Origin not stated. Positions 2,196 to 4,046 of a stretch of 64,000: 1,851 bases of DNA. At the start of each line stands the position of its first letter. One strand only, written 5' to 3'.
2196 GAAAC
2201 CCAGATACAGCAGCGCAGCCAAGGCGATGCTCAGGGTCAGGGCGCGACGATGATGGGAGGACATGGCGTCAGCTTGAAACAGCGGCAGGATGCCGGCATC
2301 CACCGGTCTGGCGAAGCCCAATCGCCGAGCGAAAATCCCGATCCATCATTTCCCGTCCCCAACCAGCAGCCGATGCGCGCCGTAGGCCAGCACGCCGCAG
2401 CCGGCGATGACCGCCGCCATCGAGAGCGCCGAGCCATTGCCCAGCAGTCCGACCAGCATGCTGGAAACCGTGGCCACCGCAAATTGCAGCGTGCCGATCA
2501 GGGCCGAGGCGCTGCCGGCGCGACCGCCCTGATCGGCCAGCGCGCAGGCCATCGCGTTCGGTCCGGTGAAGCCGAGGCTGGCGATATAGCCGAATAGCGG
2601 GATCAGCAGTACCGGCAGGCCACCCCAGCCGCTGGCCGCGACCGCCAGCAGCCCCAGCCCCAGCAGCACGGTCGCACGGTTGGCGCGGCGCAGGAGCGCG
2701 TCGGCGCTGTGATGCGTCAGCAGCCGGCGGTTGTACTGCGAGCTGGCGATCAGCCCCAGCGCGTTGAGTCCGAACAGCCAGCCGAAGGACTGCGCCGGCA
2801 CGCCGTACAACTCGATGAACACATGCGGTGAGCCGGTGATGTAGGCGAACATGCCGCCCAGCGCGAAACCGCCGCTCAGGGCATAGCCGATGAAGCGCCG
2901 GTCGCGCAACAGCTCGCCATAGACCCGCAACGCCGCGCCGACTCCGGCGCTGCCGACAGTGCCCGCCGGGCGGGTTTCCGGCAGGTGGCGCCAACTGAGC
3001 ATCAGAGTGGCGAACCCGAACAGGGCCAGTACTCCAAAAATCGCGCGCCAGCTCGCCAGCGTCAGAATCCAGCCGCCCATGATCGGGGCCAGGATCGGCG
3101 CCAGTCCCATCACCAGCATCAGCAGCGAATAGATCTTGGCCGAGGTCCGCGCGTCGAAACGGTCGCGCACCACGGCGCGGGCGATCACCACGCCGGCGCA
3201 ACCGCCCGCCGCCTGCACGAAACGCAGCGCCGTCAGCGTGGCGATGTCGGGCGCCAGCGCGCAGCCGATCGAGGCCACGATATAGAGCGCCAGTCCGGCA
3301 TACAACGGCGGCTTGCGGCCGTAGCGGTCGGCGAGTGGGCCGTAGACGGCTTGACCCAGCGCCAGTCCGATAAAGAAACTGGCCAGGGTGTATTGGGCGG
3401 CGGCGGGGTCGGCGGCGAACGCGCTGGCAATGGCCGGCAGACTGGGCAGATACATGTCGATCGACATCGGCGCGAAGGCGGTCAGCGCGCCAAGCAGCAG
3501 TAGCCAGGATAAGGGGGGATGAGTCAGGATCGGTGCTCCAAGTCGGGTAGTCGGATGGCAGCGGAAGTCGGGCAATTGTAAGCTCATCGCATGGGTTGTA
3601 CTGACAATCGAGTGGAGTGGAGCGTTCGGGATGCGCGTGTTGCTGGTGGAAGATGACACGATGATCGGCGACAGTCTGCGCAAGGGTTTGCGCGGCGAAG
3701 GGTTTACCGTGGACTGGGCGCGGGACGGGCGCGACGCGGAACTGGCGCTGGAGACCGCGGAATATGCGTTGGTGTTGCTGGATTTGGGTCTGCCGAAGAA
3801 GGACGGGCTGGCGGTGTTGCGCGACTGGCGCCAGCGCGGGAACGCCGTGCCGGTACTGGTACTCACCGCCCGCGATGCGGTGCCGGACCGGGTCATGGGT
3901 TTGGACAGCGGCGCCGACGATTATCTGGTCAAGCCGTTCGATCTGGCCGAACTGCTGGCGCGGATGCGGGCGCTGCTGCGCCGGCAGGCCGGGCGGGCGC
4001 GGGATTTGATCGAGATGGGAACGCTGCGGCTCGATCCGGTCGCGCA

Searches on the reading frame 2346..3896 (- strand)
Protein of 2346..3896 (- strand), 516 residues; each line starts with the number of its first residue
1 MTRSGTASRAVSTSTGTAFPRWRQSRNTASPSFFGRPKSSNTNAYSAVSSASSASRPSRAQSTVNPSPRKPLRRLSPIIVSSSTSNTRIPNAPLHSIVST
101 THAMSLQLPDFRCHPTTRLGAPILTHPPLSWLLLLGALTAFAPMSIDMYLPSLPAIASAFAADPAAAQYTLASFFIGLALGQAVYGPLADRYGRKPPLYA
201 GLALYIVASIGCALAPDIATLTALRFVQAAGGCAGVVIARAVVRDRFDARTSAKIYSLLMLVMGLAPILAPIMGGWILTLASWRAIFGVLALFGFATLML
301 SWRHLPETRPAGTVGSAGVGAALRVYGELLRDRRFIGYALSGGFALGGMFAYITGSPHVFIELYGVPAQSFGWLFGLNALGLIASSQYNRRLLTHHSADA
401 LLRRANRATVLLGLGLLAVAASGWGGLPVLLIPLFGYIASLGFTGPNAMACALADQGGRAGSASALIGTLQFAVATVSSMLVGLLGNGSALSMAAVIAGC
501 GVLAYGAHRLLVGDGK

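Call 77: search_protein_families(library=pfam, proteins=[window:2346-3896:-], max_evalue=0.00001)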
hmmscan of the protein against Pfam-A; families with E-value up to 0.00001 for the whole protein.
window:2346-3896:- (516 aa): 2 families
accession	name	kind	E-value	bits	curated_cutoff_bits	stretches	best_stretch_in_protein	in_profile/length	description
PF07690.21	MFS_1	-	1.7e-40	139.4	33.4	1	137-476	3-344/347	Major Facilitator Superfamily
PF00083.30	Sugar_tr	-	9e-07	28.6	22.3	1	169-301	50-188/452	Sugar (and other) transporter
